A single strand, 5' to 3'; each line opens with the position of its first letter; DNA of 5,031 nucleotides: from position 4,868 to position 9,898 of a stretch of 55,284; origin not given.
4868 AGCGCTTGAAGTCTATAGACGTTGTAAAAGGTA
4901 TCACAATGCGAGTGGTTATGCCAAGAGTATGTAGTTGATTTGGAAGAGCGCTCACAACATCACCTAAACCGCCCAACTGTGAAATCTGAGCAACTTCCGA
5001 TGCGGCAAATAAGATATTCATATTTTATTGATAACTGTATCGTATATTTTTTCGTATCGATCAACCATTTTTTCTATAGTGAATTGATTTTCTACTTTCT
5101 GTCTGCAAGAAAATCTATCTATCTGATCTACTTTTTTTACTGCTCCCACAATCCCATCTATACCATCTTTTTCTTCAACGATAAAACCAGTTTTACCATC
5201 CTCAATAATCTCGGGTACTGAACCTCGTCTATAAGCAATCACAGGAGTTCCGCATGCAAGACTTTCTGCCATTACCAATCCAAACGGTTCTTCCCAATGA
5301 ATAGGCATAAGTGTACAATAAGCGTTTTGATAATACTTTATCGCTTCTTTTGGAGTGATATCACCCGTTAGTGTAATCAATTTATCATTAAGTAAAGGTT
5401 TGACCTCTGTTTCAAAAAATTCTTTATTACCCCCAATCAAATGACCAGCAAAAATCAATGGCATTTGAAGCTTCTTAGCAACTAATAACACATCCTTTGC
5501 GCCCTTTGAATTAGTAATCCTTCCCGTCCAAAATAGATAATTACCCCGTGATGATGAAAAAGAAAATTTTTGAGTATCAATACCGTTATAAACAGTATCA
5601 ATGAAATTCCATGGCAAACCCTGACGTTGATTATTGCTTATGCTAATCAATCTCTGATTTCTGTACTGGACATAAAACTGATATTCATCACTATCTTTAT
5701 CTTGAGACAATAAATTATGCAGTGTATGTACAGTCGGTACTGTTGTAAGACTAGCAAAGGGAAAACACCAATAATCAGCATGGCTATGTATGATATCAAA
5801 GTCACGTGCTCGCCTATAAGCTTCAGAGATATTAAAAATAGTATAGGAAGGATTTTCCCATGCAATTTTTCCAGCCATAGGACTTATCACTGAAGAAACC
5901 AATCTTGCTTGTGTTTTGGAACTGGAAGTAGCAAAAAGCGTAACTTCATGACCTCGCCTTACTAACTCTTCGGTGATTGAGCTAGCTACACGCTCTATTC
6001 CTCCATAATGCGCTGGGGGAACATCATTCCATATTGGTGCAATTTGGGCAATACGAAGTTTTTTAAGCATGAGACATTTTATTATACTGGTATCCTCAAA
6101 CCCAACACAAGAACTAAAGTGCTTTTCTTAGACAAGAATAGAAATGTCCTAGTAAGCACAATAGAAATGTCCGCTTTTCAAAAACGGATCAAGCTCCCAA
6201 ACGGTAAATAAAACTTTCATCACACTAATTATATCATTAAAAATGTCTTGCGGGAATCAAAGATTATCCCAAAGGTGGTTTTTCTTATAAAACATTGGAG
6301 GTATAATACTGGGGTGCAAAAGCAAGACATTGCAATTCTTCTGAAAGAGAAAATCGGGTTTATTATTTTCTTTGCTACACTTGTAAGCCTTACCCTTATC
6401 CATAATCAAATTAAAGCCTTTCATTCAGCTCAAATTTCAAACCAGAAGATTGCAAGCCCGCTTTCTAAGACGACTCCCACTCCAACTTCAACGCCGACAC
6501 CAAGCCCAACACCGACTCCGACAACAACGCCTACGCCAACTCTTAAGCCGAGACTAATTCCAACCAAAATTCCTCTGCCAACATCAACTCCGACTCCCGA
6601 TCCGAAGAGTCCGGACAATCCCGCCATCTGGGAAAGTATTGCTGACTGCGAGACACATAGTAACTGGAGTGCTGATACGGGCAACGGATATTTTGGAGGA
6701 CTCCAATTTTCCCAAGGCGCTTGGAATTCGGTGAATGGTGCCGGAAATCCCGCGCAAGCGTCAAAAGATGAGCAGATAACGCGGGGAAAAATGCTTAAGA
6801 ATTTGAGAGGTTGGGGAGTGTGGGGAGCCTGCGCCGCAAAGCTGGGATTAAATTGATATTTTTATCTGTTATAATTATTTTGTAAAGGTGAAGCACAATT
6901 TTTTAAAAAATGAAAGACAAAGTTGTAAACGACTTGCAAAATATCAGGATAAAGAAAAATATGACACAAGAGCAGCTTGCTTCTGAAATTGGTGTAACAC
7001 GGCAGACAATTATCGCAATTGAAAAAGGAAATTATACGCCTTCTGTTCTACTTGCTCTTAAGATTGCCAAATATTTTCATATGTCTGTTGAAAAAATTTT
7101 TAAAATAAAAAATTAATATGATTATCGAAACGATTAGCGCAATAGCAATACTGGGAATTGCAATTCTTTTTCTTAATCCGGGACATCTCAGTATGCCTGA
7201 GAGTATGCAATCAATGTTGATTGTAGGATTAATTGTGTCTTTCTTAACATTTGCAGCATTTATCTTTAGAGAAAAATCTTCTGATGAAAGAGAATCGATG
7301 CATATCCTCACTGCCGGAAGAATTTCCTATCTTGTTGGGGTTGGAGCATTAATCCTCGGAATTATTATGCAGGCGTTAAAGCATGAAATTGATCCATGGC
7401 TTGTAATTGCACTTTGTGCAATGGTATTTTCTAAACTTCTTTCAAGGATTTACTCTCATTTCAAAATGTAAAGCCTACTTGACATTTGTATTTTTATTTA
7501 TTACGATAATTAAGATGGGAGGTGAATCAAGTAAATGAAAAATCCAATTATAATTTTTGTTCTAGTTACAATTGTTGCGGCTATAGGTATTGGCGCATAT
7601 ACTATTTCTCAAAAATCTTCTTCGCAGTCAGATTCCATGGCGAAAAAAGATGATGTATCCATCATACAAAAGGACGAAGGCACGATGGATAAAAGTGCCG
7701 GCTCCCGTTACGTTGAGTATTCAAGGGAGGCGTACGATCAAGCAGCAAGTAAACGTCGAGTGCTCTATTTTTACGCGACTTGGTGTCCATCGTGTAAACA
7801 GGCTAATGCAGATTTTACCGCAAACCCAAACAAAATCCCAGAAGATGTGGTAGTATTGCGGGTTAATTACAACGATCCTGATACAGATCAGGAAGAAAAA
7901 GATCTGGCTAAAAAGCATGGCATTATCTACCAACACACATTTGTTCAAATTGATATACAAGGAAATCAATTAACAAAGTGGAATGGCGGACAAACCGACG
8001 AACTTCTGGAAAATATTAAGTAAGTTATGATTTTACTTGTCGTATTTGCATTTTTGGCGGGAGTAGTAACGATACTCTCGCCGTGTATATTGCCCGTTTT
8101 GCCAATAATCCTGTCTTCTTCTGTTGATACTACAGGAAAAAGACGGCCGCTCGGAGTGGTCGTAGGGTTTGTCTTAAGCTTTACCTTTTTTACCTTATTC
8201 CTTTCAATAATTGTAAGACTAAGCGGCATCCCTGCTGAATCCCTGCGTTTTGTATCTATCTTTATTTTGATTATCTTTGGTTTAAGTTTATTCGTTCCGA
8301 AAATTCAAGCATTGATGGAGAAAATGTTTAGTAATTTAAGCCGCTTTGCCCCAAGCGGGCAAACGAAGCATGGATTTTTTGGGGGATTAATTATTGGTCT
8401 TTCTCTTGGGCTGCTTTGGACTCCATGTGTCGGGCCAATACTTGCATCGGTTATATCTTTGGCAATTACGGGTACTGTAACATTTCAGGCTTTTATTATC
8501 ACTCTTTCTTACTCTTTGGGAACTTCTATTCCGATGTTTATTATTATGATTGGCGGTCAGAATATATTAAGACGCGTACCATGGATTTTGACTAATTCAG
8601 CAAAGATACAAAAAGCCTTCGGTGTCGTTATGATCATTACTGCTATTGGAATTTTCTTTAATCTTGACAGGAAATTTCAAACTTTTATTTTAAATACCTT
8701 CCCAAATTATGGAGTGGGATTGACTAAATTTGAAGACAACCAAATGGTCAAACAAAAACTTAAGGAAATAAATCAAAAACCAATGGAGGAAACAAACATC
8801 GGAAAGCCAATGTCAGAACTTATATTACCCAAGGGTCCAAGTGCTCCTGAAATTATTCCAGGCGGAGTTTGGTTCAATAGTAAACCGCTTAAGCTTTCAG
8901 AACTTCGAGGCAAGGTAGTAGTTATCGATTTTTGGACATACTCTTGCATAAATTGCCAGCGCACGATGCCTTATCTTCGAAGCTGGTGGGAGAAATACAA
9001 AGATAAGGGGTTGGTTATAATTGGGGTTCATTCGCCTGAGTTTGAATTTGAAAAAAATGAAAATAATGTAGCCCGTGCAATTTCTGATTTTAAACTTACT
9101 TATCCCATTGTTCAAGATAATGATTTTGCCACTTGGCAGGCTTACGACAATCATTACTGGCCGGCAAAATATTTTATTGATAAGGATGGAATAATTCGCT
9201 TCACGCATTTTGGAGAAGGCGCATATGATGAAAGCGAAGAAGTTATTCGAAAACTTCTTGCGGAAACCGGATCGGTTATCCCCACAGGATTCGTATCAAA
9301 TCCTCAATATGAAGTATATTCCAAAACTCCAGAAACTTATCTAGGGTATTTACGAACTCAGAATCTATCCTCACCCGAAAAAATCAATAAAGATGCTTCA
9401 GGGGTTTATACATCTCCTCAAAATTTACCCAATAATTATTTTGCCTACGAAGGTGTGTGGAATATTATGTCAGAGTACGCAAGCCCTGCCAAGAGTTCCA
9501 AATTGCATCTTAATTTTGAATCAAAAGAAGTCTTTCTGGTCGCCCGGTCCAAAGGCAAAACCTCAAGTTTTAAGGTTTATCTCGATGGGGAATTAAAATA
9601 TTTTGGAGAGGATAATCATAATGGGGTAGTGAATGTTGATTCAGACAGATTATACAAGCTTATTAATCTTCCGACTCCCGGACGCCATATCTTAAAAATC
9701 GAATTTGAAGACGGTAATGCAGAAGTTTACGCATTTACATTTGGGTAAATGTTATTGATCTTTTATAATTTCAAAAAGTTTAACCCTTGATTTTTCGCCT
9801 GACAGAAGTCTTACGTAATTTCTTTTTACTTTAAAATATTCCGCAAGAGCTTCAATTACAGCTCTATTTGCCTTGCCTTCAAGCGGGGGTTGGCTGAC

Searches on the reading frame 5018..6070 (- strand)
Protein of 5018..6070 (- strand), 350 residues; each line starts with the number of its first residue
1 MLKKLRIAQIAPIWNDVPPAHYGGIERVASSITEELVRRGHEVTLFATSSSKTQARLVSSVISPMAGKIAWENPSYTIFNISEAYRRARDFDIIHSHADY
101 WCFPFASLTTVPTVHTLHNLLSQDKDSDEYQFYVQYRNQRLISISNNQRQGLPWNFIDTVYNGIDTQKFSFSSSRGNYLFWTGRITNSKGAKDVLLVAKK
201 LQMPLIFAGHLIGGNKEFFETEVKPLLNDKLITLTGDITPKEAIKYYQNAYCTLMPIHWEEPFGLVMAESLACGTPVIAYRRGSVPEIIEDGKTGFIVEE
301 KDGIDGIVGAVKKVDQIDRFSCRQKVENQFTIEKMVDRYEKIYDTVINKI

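Call 40: search_protein_families(library=pfam, max_evalue=0.0001, proteins=[window:5018-6070:-])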
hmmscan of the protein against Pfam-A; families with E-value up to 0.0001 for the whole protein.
window:5018-6070:- (350 aa): 4 families
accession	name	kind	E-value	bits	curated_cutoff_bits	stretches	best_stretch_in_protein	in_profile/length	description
PF00534.26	Glycos_transf_1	-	3.6e-25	88.9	26.4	1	173-313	12-154/172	Glycosyl transferases group 1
PF13692.12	Glyco_trans_1_4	-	5.6e-20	72.5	27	1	178-313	3-138/142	Glycosyl transferases group 1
PF13439.12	Glyco_transf_4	-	3e-18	66.8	28.5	1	22-167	1-169/170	Glycosyltransferase Family 4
PF13579.12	Glyco_trans_4_4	-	3.8e-10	40.8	29.7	1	23-133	1-117/158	Glycosyl transferase 4-like domain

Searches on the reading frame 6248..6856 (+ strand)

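Call 40: search_protein_families(library=pfam, max_evalue=0.0001, proteins=[window:6248-6856:+])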
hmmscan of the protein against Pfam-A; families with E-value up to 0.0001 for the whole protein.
window:6248-6856:+ (202 aa): 1 family
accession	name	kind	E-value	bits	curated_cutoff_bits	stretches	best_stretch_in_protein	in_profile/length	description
PF06737.19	Transglycosylas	-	4.6e-21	75.7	27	1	126-195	5-77/77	Transglycosylase-like domain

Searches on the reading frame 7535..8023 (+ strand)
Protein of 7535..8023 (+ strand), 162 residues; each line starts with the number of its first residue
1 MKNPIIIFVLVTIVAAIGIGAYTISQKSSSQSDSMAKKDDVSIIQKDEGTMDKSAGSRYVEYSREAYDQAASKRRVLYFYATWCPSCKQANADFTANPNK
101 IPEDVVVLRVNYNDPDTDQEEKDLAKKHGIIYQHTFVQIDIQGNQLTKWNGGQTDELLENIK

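Call 40: search_protein_families(library=pfam, max_evalue=0.0001, proteins=[window:7535-8023:+])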
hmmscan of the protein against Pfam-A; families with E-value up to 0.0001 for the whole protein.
window:7535-8023:+ (162 aa): 3 families
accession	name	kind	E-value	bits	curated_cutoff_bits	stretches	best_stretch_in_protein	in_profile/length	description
PF00085.26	Thioredoxin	-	6.5e-09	36.2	23.5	1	65-161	8-101/103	Thioredoxin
PF00578.27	AhpC-TSA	-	1.5e-06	28.6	26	1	69-131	23-83/124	AhpC/TSA family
PF13899.12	Thioredoxin_7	-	2.9e-05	24.6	27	1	65-119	8-67/83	Thioredoxin-like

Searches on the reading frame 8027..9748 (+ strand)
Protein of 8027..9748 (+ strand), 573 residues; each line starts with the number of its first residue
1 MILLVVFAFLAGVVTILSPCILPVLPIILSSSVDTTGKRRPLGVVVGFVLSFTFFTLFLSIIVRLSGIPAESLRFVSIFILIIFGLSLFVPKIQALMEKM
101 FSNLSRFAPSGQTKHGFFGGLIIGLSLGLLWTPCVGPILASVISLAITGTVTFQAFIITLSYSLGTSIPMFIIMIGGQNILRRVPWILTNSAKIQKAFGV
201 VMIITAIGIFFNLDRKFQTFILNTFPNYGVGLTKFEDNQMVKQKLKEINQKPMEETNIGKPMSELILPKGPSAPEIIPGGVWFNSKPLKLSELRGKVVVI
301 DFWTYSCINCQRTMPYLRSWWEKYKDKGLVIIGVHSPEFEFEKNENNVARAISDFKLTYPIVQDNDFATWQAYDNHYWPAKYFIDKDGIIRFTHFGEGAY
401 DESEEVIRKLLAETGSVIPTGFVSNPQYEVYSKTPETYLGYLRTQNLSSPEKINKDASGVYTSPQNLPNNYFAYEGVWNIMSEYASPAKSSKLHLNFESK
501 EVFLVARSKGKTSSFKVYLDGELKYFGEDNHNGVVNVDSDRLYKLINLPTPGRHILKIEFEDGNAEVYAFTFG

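Call 40: search_protein_families(library=pfam, max_evalue=0.0001, proteins=[window:8027-9748:+])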
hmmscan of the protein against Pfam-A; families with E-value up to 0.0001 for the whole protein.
window:8027-9748:+ (573 aa): 6 families
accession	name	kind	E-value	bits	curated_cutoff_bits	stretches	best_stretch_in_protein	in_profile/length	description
PF17991.7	Thioredoxin_10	-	5e-33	115.1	27.1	1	434-573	1-142/142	Thioredoxin like C-terminal domain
PF00578.27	AhpC-TSA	-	3.9e-16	59.5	26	1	286-392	16-123/124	AhpC/TSA family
PF08534.16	Redoxin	-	7.3e-13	49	26.6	1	285-397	18-135/148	Redoxin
PF02683.22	DsbD_TM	-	1.9e-12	47.4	27.1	1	3-209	3-214/219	Cytochrome C biogenesis protein transmembrane domain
PF13905.12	Thioredoxin_8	-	3.6e-09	37.3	27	1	295-389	1-93/94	Thioredoxin-like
PF13386.12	DsbD_2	-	5.8e-06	26.8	24.9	1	8-207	2-198/199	Cytochrome C biogenesis protein transmembrane region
